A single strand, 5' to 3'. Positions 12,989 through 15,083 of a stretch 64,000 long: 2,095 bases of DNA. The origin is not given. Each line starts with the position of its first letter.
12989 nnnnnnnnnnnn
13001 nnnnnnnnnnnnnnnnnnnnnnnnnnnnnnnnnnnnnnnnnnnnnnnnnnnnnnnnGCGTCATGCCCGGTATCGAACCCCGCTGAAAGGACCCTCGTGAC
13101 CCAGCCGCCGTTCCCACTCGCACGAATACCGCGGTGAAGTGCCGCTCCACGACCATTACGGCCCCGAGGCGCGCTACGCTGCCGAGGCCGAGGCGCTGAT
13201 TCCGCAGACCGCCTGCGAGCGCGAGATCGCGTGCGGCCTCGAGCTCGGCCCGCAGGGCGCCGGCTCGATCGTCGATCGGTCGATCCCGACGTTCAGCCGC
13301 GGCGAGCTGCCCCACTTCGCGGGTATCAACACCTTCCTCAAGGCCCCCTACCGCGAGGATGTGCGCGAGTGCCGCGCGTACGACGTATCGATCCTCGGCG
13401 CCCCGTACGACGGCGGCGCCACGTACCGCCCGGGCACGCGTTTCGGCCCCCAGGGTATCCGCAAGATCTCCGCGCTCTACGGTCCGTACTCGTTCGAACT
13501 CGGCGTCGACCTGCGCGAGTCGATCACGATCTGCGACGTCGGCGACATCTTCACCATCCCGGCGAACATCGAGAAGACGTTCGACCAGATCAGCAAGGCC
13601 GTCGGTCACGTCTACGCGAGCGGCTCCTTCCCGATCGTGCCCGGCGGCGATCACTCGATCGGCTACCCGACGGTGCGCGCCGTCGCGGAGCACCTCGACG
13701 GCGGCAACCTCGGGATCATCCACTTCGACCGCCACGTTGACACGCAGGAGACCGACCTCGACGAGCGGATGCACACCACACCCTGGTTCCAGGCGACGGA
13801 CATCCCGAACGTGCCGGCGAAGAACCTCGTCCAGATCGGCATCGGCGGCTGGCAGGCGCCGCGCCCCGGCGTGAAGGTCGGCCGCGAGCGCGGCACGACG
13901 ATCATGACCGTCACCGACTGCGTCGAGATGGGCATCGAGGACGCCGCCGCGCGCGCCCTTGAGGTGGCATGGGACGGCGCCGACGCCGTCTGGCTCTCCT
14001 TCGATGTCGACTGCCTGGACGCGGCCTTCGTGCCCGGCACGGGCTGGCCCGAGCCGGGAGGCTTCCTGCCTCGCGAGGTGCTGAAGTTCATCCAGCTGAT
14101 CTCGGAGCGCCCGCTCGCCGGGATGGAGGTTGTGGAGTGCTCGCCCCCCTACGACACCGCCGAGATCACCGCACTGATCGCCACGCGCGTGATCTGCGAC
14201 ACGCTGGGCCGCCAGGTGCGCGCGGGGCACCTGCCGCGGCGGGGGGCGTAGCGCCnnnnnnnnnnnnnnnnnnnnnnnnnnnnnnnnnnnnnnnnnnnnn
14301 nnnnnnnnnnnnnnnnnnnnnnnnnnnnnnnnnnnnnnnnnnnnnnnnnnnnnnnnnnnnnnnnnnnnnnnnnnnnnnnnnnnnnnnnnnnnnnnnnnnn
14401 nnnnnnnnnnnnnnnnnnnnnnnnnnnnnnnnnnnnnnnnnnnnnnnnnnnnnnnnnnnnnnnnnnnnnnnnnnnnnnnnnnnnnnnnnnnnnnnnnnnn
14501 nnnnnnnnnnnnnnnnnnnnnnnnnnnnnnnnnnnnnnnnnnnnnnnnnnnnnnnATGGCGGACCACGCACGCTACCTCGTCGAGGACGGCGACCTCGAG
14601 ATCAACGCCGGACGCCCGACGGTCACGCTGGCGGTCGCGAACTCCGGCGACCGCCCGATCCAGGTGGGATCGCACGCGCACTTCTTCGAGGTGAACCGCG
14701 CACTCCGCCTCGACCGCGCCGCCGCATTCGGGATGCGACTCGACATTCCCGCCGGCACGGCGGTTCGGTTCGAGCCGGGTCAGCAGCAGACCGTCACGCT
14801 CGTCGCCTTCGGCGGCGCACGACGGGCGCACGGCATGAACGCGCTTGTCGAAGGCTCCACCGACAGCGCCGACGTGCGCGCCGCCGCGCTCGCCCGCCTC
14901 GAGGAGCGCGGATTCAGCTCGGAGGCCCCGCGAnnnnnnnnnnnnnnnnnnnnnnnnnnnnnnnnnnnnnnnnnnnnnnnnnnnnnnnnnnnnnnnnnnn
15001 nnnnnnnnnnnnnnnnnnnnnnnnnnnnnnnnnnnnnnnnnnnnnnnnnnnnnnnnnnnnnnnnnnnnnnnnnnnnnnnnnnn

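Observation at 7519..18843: Transporter, GdmH-like ureohydrolase and urease arranged as one guanidine-to-ammonia locus, and visibly decaying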

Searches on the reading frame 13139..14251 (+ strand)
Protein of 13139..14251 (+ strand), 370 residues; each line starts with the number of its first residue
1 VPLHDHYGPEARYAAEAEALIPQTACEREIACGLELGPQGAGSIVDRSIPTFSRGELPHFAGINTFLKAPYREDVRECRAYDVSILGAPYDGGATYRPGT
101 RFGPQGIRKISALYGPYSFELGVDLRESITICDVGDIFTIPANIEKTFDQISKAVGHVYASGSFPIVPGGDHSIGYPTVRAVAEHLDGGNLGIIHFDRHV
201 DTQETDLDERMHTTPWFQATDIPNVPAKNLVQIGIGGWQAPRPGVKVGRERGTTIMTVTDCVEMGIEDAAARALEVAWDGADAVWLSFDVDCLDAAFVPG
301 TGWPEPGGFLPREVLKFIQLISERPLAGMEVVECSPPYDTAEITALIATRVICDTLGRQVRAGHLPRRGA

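Call 8: search_protein_families(library=pfam, proteins=[window:13139-14248:+])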
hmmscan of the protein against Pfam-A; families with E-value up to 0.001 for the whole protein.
window:13139-14248:+ (370 aa): 1 family
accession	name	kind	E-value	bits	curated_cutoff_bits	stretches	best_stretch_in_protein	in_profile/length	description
PF00491.26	Arginase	-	2.3e-77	260.7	22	1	82-355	2-278/280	Arginase family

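Call 9: search_solved_structures(query=window:13139-14248:+, max_evalue=0.001, show_alignments=2)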
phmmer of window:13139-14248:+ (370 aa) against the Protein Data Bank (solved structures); distinct sequences matched with E-value up to 0.001: 71 (the best 60 are shown).
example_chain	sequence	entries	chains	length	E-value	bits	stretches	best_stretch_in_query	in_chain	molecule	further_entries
9fek_A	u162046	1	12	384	8.5e-211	703.1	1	1-368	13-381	Putative agmatinase 2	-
7esr_A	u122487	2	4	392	2.1e-166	556.9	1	10-368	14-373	Probable agmatinase 2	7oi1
1gq6_A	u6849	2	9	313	1.6e-51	178.8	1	58-362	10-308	PROCLAVAMINATE AMIDINO HYDROLASE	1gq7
3nio_A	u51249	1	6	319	8.5e-47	163.2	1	54-354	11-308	Guanidinobutyrase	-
3nip_A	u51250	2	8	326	8.7e-46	159.9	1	53-354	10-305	3-guanidinopropionase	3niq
8ryi_C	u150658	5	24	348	2.1e-38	135.6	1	61-353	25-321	Arginase family protein | metformin hydrolase subunit B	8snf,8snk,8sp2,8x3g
7lol_A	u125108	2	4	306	1.4e-36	129.6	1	82-356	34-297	Agmatinase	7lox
7lba_A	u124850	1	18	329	1.7e-36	129.3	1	82-356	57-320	Agmatinase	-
4dz4_A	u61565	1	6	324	3.6e-36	128.3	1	59-363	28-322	Agmatinase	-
8snf_D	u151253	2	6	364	2.1e-35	125.7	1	61-360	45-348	metformin hydrolase subunit A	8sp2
8ryi_B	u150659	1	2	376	4.6e-35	124.6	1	61-360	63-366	Agmatinase family protein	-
8x3g_A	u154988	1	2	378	8.5e-35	123.7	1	61-360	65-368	Agmatinase family protein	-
8snk_I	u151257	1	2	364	9.6e-35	123.6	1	61-360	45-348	metformin hydrolase subunit A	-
1wog_A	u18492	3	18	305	6.1e-34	120.9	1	57-356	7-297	agmatinase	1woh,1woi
3lhl_A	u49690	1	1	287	3.3e-29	105.3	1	83-364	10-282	Putative agmatinase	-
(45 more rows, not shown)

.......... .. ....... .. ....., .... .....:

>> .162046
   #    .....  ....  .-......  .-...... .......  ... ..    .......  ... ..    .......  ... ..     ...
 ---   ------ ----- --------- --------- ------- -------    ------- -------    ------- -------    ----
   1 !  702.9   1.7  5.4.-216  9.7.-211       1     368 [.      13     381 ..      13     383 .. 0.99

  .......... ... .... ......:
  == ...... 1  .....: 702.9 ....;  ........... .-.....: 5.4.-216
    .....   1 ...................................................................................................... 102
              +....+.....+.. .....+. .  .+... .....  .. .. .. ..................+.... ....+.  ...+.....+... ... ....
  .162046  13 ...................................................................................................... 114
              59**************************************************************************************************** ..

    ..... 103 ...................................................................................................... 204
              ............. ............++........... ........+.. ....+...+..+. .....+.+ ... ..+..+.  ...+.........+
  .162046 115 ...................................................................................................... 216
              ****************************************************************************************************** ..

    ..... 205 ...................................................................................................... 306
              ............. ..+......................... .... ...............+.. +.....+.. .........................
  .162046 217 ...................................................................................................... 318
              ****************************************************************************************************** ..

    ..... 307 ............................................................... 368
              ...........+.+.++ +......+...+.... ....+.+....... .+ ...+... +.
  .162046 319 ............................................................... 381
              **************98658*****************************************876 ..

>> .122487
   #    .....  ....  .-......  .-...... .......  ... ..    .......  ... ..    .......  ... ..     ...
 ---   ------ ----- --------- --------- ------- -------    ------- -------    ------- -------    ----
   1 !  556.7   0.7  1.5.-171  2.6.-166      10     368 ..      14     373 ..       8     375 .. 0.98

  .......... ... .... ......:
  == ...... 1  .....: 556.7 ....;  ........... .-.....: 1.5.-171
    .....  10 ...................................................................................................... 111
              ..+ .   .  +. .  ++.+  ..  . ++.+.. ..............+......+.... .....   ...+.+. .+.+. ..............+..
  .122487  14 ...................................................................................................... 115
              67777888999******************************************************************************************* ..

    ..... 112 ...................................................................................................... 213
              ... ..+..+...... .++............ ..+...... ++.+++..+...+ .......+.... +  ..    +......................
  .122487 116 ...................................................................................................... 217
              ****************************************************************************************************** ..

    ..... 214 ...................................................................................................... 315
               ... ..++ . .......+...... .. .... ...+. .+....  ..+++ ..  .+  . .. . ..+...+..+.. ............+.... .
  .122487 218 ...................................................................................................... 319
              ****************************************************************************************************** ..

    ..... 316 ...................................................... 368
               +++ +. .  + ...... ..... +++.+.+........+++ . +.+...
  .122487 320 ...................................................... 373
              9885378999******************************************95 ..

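Call 10: find_encoding_contigs(protein=window:13139-14251:+, flank=10000, max_places=6)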
Protein window:13139-14251:+ (370 aa): no gene with exactly this product is on record in the collection.

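Call 14: find_homologous_proteins(query=window:13139-14248:+, max_evalue=1e-60)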
Query window:13139-14248:+ (370 aa): 4624 proteins with E <= 1e-60 among 8000 candidates; the best 120 are listed.
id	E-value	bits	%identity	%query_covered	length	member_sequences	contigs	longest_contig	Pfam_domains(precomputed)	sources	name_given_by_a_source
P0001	6.1e-238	807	95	100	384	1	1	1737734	PF00491.27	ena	-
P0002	7.0e-238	807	95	100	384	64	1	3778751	PF00491.27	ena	-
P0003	6.6e-219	745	87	99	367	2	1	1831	PF00491.27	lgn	-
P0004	1.1e-217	741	88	99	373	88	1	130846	PF00491.27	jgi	jgi:agmatinase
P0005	3.8e-217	739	87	99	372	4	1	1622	PF00491.27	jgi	jgi:agmatinase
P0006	5.3e-217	738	87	99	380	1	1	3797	PF00491.27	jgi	jgi:agmatinase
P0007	2.5e-216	736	86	99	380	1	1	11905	PF00491.27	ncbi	-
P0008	3.0e-216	736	87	99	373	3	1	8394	PF00491.27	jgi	jgi:agmatinase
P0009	1.1e-215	734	86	99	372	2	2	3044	PF00491.27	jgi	jgi:agmatinase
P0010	1.4e-215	734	87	99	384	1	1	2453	PF00491.27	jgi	jgi:agmatinase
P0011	4.4e-215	732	86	99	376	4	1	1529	PF00491.27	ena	-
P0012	6.0e-215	732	84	99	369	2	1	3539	PF00491.27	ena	-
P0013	8.0e-215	731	87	99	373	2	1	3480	PF00491.27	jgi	jgi:agmatinase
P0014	3.1e-214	729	85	99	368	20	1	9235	PF00491.27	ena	-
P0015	5.0e-214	729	85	100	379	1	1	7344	PF00491.27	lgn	-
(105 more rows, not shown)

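Call 15: find_encoding_contigs(protein=P0002, flank=10000, max_places=3)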
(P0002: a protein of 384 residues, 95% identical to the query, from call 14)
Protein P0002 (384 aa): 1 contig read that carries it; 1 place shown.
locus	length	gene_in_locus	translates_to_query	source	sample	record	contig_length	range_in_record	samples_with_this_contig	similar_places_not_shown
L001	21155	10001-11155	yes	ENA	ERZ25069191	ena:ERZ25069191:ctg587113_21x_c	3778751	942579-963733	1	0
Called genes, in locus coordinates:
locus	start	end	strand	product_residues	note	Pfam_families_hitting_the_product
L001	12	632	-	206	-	-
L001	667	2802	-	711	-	PF03706:LPG_synthase_TM, PF00884:Sulfatase, PF00535:Glycos_transf_2, PF13641:Glyco_tranf_2_3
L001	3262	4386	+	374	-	PF13531:SBP_bac_11, PF01547:SBP_bac_1, PF13416:SBP_bac_8, PF13343:SBP_bac_6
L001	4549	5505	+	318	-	PF00135:COesterase (weak), PF20434:BD-FAE, PF07859:Abhydrolase_3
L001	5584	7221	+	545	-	PF00743:FMO-like, PF07992:Pyr_redox_2 (weak), PF13434:Lys_Orn_oxgnase (faint), PF13450:NAD_binding_8, PF13738:Pyr_redox_3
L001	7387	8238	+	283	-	PF09084:NMT1, PF13379:NMT1_2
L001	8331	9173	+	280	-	PF00528:BPD_transp_1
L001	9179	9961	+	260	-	PF00005:ABC_tran, PF13304:AAA_21 (faint)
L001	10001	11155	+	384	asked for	PF00491:Arginase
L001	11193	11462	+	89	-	PF00547:Urease_gamma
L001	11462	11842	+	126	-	PF00699:Urease_beta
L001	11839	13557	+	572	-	PF00449:Urease_alpha, PF07969:Amidohydro_3 (faint), PF01979:Amidohydro_1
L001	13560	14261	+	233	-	PF01730:UreF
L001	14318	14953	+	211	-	PF02492:cobW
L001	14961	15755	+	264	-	PF01774:UreD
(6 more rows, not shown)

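Call 16: find_encoding_contigs(protein=P0001, flank=10000, max_places=3)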
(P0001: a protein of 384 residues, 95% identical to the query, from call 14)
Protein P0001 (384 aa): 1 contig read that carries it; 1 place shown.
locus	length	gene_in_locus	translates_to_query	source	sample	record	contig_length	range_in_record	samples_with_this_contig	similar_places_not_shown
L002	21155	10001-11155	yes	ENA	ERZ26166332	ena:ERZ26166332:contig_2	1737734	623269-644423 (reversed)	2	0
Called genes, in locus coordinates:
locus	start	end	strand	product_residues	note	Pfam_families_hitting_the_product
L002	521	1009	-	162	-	PF00535:Glycos_transf_2 (weak)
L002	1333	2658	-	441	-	PF03706:LPG_synthase_TM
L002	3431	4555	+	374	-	PF13531:SBP_bac_11, PF01547:SBP_bac_1, PF13416:SBP_bac_8, PF13343:SBP_bac_6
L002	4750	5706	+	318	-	PF00135:COesterase (weak), PF20434:BD-FAE, PF07859:Abhydrolase_3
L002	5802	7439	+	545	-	PF00743:FMO-like, PF07992:Pyr_redox_2 (weak), PF13434:Lys_Orn_oxgnase (faint), PF13450:NAD_binding_8, PF13738:Pyr_redox_3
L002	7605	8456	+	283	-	PF09084:NMT1, PF13379:NMT1_2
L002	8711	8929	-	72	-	-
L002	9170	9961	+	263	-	PF00005:ABC_tran, PF13304:AAA_21 (faint)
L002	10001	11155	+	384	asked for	PF00491:Arginase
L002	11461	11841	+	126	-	PF00699:Urease_beta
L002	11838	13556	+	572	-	PF00449:Urease_alpha, PF07969:Amidohydro_3 (faint), PF01979:Amidohydro_1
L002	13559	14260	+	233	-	PF01730:UreF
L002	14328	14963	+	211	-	PF02492:cobW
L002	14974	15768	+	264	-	PF01774:UreD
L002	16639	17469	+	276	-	PF01116:F_bP_aldolase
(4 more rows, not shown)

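Call 22: find_related_loci(query=A1, collection=genome_contigs, flank=10000)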
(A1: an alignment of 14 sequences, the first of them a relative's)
Query A1 (384 aa) in genome_contigs; peptide patterns used: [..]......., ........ (x = any residue, [..] = any of these).
600 stretches matched a pattern (row limit reached: there are more); 588 encode a relative of the query (tblastn E <= 1e-3); the best 80 are kept; 80 distinct loci.
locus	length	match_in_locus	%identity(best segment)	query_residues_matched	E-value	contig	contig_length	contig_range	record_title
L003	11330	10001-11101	91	13-379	0e+0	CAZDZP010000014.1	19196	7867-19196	MAG TPA_asm: uncultured Anaerolineaceae bacterium isolate SRP072547_co1_251 genome assembly, contig: NODE_4465_length_19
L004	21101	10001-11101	90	17-383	0e+0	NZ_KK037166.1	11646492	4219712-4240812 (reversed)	Kutzneria sp. 744 supercont1.1, whole genome shotgun sequence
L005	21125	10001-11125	84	9-382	0e+0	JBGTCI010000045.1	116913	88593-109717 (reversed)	MAG: Nitrospiraceae bacterium isolate JTS-RE116 k141_5410364, whole genome shotgun sequence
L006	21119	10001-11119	87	8-381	0e+0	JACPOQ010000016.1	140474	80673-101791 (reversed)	MAG: Chloroflexi bacterium isolate NC_groundwater_605_Pr5_B-0.1um_68_33 alan_book_18_scaffold_171566, whole genome shotg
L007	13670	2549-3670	84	10-382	0e+0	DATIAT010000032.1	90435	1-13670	MAG TPA_asm: Nitrospiraceae bacterium isolate SMAG_U16271 k141_699216, whole genome shotgun sequence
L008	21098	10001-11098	89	17-382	0e+0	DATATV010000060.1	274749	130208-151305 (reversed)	MAG TPA_asm: Pseudonocardiaceae bacterium isolate SMAG_U5555 k141_1922775, whole genome shotgun sequence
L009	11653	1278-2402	84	9-382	0e+0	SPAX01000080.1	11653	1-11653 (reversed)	MAG: Nitrospira sp. isolate RCB Rifle_cladeB_scaffold_80, whole genome shotgun sequence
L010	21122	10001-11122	87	9-382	0e+0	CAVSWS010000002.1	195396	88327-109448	MAG: uncultured Chloroflexia bacterium isolate MFD05684.bin.1.350 genome assembly, contig: contig_104504, whole genome s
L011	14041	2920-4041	84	10-382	0e+0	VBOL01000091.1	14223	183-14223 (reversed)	MAG: Nitrospirae bacterium isolate NS_9 14_0903_13_30cm_scaffold_1506716, whole genome shotgun sequence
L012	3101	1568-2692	84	9-382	0e+0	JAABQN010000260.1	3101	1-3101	MAG: Nitrospiraceae bacterium isolate S06.Bin014 Scaffold_249, whole genome shotgun sequence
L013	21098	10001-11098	89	17-382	0e+0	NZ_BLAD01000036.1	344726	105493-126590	Acrocarpospora corrugata strain NBRC 13972 sequence036, whole genome shotgun sequence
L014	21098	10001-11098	88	17-382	0e+0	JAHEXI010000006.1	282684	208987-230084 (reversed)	MAG: Pseudonocardiales bacterium isolate nzgw100 NODE_18_length_282685_cov_22.893511, whole genome shotgun sequence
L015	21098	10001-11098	88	17-382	0e+0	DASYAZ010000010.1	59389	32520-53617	MAG TPA_asm: Pseudonocardiaceae bacterium isolate SMAG_U4894 k141_3967522, whole genome shotgun sequence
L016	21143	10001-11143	83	3-382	0e+0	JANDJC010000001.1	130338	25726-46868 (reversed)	MAG: Nitrospira sp. isolate SZTDM-2_Bin289 NODE_1_length_130338_cov_1.753707, whole genome shotgun sequence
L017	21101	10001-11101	88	17-384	0e+0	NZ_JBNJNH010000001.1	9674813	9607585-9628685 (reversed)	Dactylosporangium sp. CA-139066 MDNA_WGS_301_1, whole genome shotgun sequence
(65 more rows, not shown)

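Call 36: search_protein_families(library=ncbifam, proteins=[window:13139-14248:+, L006:7243-8259:+])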
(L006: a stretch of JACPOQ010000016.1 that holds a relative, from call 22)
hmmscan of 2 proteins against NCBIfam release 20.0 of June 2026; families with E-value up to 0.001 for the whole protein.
window:13139-14248:+ (370 aa): 5 families
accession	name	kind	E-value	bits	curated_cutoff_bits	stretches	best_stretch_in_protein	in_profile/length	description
NF002564.0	PRK02190.1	subfamily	2.5e-62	210.8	302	1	58-360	13-302/307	agmatinase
TIGR01230.1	agmatinase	equivalog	5.6e-47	160.7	174.3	1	82-356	14-273/275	agmatinase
TIGR01227.1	hutG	equivalog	3.6e-41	141.3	229.15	1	79-356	33-306/307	formimidoylglutamase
TIGR01229.1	rocF_arginase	equivalog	5.4e-24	85.1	227.6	1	84-348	1-285/300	arginase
NF010347.0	PRK13775.1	equivalog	1.6e-15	57.2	381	1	123-352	87-320/331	formimidoylglutamase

L006:7243-8259:+ (339 aa): 7 families
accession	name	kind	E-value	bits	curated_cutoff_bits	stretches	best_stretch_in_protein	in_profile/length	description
TIGR01728.1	SsuA_fam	subfamily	2.1e-67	227.4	163.5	1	40-332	1-289/290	aliphatic sulfonate ABC transporter substrate-binding protein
TIGR03427.1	ABC_peri_uca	equivalog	8.5e-45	153.3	333.9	1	41-321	5-289/328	putative urea ABC transporter substrate-binding protein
NF040735.1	SBP_SaoX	equivalog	5.5e-21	75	300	1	52-270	17-238/330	ABC transporter substrate-binding subunit SaoX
NF008588.0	PRK11553.1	subfamily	1.9e-18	66.5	299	1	79-287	68-280/319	aliphatic sulfonate ABC transporter substrate-binding protein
TIGR01729.1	taurine_ABC_bnd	equivalog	1.4e-15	57.6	304.25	1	56-318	15-284/300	taurine ABC transporter substrate-binding protein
NF008553.0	PRK11480.1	equivalog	7.9e-14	51.5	490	1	55-289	38-280/320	taurine ABC transporter substrate-binding protein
TIGR02122.1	TRAP_TAXI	subfamily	6.6e-06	25.2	84.35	1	127-198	130-203/320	TAXI family TRAP transporter solute-binding subunit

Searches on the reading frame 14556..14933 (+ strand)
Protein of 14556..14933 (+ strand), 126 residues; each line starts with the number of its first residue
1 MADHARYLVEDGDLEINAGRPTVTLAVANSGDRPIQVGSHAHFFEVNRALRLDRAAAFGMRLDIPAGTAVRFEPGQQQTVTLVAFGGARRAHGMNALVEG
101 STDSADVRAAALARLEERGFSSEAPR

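Call 8: search_protein_families(library=pfam, proteins=[window:14556-14933:+])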
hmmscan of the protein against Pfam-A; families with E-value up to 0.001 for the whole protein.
window:14556-14933:+ (126 aa): 1 family
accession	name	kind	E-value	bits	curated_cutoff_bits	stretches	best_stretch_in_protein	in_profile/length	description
PF00699.25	Urease_beta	-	4e-43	145.8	25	1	6-100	3-97/98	Urease beta subunit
